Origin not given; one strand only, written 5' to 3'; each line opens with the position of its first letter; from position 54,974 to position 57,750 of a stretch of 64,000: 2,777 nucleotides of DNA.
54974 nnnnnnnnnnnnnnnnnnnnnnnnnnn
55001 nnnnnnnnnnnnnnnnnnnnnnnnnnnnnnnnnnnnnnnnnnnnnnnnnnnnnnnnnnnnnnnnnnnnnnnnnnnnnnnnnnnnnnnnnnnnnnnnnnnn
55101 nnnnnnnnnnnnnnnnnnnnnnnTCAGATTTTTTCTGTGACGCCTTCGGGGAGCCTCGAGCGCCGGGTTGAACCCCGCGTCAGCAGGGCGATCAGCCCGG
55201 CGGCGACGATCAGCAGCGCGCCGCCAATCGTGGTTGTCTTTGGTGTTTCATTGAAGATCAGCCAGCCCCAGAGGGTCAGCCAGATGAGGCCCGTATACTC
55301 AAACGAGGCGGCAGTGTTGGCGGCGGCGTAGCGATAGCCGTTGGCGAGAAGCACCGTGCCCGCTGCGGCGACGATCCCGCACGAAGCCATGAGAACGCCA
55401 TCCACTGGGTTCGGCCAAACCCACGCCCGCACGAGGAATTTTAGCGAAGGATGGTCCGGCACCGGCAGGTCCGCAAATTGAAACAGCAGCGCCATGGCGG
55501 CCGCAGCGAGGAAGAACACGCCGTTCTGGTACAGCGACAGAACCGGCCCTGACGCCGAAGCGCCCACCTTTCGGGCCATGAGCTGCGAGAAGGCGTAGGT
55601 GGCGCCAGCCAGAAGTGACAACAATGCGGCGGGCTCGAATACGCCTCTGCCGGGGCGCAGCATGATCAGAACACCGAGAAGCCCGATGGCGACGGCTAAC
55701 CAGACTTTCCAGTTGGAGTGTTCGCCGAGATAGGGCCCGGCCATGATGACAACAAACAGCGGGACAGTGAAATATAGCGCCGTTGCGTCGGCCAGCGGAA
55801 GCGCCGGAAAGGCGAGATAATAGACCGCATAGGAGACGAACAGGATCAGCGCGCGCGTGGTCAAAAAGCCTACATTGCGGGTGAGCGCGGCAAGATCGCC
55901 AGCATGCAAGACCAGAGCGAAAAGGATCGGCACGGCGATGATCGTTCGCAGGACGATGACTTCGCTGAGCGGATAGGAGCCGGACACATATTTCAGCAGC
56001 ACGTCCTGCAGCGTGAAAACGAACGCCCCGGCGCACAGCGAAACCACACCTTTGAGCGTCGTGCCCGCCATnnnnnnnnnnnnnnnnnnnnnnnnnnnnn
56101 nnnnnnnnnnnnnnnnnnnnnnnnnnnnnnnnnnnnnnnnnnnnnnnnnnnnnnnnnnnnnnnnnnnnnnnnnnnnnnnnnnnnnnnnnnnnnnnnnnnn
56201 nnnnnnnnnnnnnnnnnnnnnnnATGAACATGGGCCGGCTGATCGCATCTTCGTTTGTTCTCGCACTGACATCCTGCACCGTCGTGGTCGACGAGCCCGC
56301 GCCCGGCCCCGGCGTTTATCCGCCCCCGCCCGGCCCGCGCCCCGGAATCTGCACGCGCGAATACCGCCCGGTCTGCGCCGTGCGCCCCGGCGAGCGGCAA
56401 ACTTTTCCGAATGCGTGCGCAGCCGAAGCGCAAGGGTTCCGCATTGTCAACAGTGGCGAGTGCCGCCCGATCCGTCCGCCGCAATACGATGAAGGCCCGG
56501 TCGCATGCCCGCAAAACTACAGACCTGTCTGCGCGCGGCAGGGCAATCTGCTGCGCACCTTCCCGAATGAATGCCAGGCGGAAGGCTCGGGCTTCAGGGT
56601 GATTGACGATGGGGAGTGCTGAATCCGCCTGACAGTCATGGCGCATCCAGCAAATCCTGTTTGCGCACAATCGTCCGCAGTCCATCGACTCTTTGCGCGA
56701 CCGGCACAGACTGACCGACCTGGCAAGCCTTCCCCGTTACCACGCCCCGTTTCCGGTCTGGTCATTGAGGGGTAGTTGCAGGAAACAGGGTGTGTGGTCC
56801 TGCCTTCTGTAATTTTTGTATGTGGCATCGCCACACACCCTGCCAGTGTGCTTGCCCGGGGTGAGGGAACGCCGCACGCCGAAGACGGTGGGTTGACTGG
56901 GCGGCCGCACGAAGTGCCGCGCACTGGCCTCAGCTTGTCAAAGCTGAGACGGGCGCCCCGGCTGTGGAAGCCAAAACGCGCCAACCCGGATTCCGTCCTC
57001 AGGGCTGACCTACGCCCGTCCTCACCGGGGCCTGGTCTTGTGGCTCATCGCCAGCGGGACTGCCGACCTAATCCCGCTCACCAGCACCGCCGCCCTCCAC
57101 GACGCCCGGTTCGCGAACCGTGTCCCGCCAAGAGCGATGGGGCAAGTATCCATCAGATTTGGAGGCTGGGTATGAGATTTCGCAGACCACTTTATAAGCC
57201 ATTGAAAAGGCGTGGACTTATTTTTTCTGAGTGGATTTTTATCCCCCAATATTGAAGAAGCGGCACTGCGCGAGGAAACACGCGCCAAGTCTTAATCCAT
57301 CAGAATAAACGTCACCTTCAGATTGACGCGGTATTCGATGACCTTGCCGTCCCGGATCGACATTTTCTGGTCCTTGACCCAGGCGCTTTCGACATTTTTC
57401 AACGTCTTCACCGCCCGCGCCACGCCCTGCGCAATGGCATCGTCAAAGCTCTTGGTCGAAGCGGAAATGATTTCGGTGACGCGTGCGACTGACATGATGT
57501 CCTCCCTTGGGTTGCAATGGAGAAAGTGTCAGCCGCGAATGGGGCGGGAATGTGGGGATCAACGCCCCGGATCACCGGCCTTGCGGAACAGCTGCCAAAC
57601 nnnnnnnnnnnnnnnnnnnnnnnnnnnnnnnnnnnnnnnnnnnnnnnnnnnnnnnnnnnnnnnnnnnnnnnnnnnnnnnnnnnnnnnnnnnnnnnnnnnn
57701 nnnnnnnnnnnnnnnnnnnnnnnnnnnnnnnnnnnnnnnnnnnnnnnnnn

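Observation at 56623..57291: About 650-bp GC-rich non-coding block between convergent genes, with conspicuous stem-forming repeats: candidate structured RNA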

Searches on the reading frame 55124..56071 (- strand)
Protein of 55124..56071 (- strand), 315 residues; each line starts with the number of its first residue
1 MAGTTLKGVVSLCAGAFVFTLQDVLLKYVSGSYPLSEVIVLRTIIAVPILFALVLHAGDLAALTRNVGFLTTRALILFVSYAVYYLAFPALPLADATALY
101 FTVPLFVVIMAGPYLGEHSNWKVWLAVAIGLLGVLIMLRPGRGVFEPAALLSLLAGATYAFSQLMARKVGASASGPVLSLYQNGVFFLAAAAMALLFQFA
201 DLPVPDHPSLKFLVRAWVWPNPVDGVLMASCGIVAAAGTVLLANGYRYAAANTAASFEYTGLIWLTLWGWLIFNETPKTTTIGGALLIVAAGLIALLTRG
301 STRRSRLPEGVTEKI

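Call 12: search_protein_families(library=pfam, proteins=[window:55124-56071:-], max_evalue=1)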
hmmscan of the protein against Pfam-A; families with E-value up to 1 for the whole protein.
window:55124-56071:- (315 aa): 1 family
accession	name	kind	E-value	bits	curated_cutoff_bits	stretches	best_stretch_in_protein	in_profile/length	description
PF00892.27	EamA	-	3.6e-19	69.8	28.2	2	7-138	2-134/135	EamA-like transporter family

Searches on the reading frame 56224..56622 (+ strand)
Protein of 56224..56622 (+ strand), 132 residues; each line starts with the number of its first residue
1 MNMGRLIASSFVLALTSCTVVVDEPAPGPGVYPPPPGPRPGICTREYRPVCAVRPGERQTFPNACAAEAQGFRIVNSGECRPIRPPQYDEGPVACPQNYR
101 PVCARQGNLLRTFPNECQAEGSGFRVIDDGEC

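Call 12: search_protein_families(library=pfam, proteins=[window:56224-56622:+], max_evalue=1)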
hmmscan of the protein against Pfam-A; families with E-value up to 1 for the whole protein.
window:56224-56622:+ (132 aa): 5 families
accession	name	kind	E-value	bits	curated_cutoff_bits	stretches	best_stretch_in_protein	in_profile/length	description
PF00050.26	Kazal_1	-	2.6e-07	31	21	2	88-118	4-29/49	Kazal-type serine protease inhibitor domain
PF07648.20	Kazal_2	-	5.7e-07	30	22.8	2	94-120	5-32/48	Kazal-type serine protease inhibitor domain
PF21287.3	Kazal_CFAI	-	0.0083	16.9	27.7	1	93-120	5-29/46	Complement factor I, KAZAL domain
PF23708.1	CILP_5th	-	0.009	16.6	27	1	59-103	11-55/72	Cartilage intermediate layer protein 1-like domain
PF04491.17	Pox_T4_N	-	0.16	12.3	25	0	118-132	32-46/46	Poxvirus T4 protein, N terminus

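Call 15: find_encoding_contigs(protein=window:56224-56622:+, flank=5000, max_places=10)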
Protein window:56224-56622:+ (132 aa): 3 contigs read that carry it; 3 places shown.
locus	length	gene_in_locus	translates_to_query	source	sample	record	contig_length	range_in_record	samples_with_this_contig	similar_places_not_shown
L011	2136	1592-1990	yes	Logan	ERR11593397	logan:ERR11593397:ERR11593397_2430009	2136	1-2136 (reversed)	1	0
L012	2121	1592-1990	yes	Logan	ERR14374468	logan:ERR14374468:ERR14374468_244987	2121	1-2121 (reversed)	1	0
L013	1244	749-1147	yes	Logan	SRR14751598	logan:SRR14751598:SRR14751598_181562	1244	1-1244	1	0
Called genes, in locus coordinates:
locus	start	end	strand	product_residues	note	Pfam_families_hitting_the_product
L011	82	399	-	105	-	PF07886:BA14K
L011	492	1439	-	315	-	PF00892:EamA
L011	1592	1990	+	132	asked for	PF00050:Kazal_1 (faint), PF07648:Kazal_2 (faint)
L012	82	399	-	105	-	PF07886:BA14K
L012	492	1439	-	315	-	PF00892:EamA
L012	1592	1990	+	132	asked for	PF00050:Kazal_1 (faint), PF07648:Kazal_2 (faint)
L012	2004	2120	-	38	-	?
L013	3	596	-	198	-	?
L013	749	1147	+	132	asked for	PF00050:Kazal_1 (faint), PF07648:Kazal_2 (faint)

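Call 18: find_homologous_proteins(query=window:56224-56622:+)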
Query window:56224-56622:+ (132 aa): 411 proteins with E <= 0.001 among 444 candidates; the best 120 are listed.
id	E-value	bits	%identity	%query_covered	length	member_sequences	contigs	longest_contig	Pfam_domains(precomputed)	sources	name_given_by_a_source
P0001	1.1e-84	300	100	100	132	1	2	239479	PF07648.21,PF00050.27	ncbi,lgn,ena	-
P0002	4.2e-68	246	77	100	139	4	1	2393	PF00050.27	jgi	jgi:Kazal-type serine protease inhibitor domain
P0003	4.7e-65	236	76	100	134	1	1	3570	PF07648.21,PF00050.27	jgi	jgi:hypothetical protein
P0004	6.6e-65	235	79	100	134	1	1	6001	PF07648.21,PF00050.27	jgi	jgi:Kazal-type serine protease inhibitor domain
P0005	1.1e-63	231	72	100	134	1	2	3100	PF07648.21,PF00050.27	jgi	jgi:Kazal-type serine protease inhibitor domain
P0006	5.0e-63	229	78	100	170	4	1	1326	PF00050.27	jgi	jgi:hypothetical protein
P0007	4.1e-61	223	78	100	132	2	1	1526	PF07648.21,PF00050.27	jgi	jgi:hypothetical protein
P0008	5.7e-61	223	77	100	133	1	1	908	PF07648.21,PF00050.27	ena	-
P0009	1.5e-58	215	78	88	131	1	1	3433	PF07648.21,PF00050.27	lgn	-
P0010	4.2e-58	213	75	100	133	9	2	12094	PF07648.21,PF00050.27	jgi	jgi:Kazal-type serine protease inhibitor domain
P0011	2.9e-57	211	72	100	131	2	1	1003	PF07648.21,PF00050.27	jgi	jgi:Kazal-type serine protease inhibitor domain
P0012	7.4e-57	209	52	96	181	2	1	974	PF07648.21,PF00050.27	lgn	-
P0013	8.4e-57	209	75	100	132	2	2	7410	PF07648.21,PF00050.27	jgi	jgi:hypothetical protein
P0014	3.0e-56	207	52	95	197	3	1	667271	PF07648.21,PF00050.27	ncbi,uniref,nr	ncbi:Kazal-type serine protease inhibitor domain-containing protein [Rhizobium sp. PL01]|uniref:Kaza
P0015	4.6e-54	200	52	100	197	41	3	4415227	PF07648.21,PF00050.27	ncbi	-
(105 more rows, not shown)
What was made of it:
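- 56224..56622 (+): Flanking gene: Kazal-domain lipoprotein. Pfam Kazal_1 and Kazal_2 (call 12); homologues in call 18.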

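Call 19: find_encoding_contigs(protein=P0010, flank=6000, max_places=4)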
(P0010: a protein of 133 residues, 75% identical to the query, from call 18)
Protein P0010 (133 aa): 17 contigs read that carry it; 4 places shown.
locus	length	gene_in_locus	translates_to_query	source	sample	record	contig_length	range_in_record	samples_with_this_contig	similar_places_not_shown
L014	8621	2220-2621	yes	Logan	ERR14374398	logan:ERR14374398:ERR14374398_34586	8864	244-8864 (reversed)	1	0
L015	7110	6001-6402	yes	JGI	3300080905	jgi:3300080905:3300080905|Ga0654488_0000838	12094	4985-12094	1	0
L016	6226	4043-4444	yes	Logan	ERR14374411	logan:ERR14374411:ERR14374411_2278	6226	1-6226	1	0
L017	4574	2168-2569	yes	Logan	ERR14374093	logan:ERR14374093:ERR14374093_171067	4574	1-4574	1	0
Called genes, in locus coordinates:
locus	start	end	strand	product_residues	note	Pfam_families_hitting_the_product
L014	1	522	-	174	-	?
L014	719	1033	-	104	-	PF07886:BA14K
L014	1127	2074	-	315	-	PF00892:EamA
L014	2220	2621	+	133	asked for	PF00050:Kazal_1 (faint), PF07648:Kazal_2 (faint)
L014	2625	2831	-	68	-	PF07311:Dodecin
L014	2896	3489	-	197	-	PF06037:DUF922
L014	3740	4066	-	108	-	-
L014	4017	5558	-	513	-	PF02028:BCCT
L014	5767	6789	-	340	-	PF00881:Nitroreductase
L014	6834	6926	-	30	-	-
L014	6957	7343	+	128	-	-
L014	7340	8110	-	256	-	PF13560:HTH_31 (faint), PF13443:HTH_26 (faint)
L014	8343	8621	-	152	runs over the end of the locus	-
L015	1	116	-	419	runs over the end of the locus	PF00083:Sugar_tr, PF07690:MFS_1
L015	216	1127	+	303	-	PF00892:EamA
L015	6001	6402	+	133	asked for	PF00050:Kazal_1 (faint), PF07648:Kazal_2 (faint)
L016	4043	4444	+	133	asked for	PF00050:Kazal_1 (faint), PF07648:Kazal_2 (faint)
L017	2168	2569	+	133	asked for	PF00050:Kazal_1 (faint), PF07648:Kazal_2 (faint)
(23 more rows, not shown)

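Call 20: find_encoding_contigs(protein=P0013, flank=6000, max_places=4)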
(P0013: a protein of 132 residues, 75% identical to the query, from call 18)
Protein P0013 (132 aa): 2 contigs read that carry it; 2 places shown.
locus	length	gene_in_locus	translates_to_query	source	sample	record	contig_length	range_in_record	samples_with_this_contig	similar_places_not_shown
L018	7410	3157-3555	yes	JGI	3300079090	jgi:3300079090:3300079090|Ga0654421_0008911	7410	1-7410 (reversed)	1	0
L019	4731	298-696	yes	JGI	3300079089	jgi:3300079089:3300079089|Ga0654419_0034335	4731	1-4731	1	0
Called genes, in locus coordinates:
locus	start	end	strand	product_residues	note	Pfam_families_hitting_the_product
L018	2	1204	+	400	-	?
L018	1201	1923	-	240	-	PF03734:YkuD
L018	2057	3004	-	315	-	PF00892:EamA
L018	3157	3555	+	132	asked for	PF07648:Kazal_2 (faint), PF00050:Kazal_1 (faint)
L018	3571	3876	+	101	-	PF02617:ClpS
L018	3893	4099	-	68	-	PF07311:Dodecin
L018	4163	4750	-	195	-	PF06037:DUF922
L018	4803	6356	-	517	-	PF02028:BCCT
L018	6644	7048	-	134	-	-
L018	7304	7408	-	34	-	?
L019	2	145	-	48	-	?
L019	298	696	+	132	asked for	PF07648:Kazal_2 (faint), PF00050:Kazal_1 (faint)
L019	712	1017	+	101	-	PF02617:ClpS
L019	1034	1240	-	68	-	PF07311:Dodecin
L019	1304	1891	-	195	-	PF06037:DUF922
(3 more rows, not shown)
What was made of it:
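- Two relatives carry clpS in this gap (call 20).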

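Call 21: find_encoding_contigs(protein=P0004, flank=6000, max_places=4)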
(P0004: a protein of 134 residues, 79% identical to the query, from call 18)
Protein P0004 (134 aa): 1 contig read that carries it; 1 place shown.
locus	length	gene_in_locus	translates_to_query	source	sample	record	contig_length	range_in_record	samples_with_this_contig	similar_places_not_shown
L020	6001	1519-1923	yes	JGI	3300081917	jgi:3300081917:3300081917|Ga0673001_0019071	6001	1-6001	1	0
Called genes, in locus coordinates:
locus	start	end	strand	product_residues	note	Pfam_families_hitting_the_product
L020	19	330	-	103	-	PF07886:BA14K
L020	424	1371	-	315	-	PF00892:EamA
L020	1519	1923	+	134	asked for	PF00050:Kazal_1 (faint), PF07648:Kazal_2 (faint)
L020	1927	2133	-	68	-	PF07311:Dodecin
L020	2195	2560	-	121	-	-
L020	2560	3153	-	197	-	PF06037:DUF922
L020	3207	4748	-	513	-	PF02028:BCCT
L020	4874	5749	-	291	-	PF24740:DUF7691 (faint)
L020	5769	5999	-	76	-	?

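Call 36: find_encoding_contigs(protein=P0009, flank=4000, max_places=3)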
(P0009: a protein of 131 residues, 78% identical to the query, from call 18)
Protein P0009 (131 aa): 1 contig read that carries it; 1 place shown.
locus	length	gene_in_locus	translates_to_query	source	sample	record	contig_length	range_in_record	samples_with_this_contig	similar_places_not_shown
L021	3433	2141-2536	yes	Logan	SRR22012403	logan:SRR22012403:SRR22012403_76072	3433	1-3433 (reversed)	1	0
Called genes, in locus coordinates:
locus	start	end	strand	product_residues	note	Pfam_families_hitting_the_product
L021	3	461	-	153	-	?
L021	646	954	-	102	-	PF07886:BA14K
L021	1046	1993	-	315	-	PF00892:EamA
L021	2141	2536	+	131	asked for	PF00050:Kazal_1 (faint), PF07648:Kazal_2 (faint)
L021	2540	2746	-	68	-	PF07311:Dodecin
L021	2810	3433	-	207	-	?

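Call 37: find_encoding_contigs(protein=P0003, flank=4000, max_places=3)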
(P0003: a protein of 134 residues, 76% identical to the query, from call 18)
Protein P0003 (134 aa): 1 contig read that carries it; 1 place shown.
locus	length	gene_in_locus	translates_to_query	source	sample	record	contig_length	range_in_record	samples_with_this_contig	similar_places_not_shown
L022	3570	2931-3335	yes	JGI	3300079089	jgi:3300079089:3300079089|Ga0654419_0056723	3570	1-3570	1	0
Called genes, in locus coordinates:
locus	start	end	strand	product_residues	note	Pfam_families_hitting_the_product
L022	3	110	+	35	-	?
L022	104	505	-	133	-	-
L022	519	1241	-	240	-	PF03734:YkuD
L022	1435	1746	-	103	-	PF07886:BA14K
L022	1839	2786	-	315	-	PF00892:EamA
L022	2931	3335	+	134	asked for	PF00050:Kazal_1 (faint), PF07648:Kazal_2 (faint)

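Call 38: find_encoding_contigs(protein=P0005, flank=4000, max_places=3)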
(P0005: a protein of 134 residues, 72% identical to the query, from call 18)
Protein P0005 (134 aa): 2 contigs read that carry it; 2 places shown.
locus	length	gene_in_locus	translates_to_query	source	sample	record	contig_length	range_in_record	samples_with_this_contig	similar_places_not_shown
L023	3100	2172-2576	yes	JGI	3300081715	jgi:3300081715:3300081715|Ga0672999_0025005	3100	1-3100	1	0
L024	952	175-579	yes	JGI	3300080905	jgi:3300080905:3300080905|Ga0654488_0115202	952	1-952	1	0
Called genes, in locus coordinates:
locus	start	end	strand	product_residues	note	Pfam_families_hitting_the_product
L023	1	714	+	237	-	?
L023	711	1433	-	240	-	PF03734:YkuD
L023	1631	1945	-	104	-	PF07886:BA14K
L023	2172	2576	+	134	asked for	PF00050:Kazal_1 (faint), PF07648:Kazal_2 (faint)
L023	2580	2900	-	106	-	PF07311:Dodecin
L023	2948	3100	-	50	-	?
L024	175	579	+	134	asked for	PF00050:Kazal_1 (faint), PF07648:Kazal_2 (faint)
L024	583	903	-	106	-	PF07311:Dodecin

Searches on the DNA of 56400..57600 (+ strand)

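Call 4: search_rna_families(source=window, start=56400, end=57600, threshold=evalue, max_evalue=10, show_alignments=3)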
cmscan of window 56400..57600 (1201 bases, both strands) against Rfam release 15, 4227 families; matches with E-value up to 10: 3.
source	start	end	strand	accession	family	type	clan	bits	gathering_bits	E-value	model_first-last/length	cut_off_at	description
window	56774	56851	+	RF03573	mir-1954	Gene; miRNA;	-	15.2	99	6.3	1-82/82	no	mir-1954 microRNA precursor family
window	57526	57563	+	RF01370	CRISPR-DR57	Gene; CRISPR;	-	15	39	5.9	1-37/37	no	CRISPR RNA direct repeat element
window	56778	56909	+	RF01670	P17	Gene; sRNA;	-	10.5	45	7.1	1-282/282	no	Pseudomonas sRNA P17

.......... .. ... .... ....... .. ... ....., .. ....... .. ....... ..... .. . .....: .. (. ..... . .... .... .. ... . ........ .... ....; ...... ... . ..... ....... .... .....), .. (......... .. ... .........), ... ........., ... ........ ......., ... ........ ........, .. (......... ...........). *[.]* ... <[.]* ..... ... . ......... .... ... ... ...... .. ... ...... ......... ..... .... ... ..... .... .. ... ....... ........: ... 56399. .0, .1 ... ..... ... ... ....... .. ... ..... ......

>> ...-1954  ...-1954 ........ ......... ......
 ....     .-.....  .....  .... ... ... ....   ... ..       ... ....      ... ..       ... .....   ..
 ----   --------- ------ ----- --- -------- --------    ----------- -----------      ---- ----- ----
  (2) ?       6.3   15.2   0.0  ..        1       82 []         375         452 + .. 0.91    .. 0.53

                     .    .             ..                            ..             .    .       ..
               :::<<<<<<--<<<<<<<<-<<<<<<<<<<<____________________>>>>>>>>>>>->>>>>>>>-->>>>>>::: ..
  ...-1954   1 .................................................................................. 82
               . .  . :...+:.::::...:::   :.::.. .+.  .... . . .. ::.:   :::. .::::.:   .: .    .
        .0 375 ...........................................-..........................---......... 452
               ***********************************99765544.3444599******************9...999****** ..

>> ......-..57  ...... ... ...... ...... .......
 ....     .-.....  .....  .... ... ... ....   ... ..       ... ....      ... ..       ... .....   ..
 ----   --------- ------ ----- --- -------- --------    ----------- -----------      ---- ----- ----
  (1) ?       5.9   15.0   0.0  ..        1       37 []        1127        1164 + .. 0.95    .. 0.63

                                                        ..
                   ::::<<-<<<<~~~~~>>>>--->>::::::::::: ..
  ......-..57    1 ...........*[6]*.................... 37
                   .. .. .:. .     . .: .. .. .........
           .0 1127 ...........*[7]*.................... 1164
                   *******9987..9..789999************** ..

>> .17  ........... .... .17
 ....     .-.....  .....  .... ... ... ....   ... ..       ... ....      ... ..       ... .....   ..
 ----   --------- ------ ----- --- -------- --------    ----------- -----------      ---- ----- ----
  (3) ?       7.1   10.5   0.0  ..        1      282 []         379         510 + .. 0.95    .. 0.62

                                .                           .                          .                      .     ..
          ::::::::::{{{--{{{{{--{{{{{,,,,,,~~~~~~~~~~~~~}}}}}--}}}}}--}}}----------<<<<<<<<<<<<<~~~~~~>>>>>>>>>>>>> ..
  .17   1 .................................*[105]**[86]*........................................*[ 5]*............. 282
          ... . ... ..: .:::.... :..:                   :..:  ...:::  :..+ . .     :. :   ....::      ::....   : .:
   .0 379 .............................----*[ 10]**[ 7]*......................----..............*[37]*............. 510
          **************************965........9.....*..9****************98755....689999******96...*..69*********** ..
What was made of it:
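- On Any Rfam 15 family (RNase P, tmRNA, SRP, 6S, riboswitches, group II intron, HEARO, ar-sRNAs and others): At E<=10 only chance hairpin matches appeared (call 4).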

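Call 17: search_dna_similar(query=window:56623-57291:+, collection=plasmids, mode=distant, max_evalue=0.01)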
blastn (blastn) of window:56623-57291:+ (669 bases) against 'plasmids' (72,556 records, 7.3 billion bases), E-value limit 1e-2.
No match.

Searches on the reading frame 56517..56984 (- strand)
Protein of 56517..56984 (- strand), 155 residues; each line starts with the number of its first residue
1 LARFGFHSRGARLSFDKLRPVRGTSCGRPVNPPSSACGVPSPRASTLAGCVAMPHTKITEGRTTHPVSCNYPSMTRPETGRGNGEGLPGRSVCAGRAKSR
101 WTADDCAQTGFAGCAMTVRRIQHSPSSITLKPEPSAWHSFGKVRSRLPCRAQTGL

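Call 12: search_protein_families(library=pfam, proteins=[window:56517-56984:-], max_evalue=1)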
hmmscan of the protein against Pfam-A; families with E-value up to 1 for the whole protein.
window:56517-56984:- (155 aa): 0 families

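Call 24: find_encoding_contigs(protein=window:56517-56984:-, flank=5000, max_places=10)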
Protein window:56517-56984:- (155 aa): no gene with exactly this product is on record in the collection.

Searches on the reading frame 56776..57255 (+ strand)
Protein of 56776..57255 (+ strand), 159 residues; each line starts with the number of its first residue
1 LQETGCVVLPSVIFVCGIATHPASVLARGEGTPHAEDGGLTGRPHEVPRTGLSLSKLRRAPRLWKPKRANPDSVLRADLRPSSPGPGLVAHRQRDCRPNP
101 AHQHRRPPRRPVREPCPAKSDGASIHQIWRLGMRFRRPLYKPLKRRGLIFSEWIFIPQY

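Call 12: search_protein_families(library=pfam, proteins=[window:56776-57255:+], max_evalue=1)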
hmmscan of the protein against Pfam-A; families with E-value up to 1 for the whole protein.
window:56776-57255:+ (159 aa): 0 families

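Call 23: find_encoding_contigs(protein=window:56776-57255:+, flank=5000, max_places=10)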
Protein window:56776-57255:+ (159 aa): no gene with exactly this product is on record in the collection.

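Call 27: find_related_loci(query=window:56776-57252:+, collection=genome_contigs, flank=5000)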
Query window:56776-57252:+ (159 aa) in genome_contigs; peptide patterns used: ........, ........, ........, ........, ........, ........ (x = any residue, [..] = any of these).
137 stretches matched a pattern, but none encodes a relative of the query by tblastn (E <= 1e-3).

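Call 28: find_related_loci(query=window:56776-57252:+, collection=metagenome_contigs, flank=5000)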
Query window:56776-57252:+ (159 aa) in metagenome_contigs; peptide patterns used: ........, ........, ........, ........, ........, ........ (x = any residue, [..] = any of these).
160 stretches matched a pattern, but none encodes a relative of the query by tblastn (E <= 1e-3).
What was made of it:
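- Tried and rejected: Back-translated ORF probes in genome and metagenome contigs found nothing (calls 27, 28).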
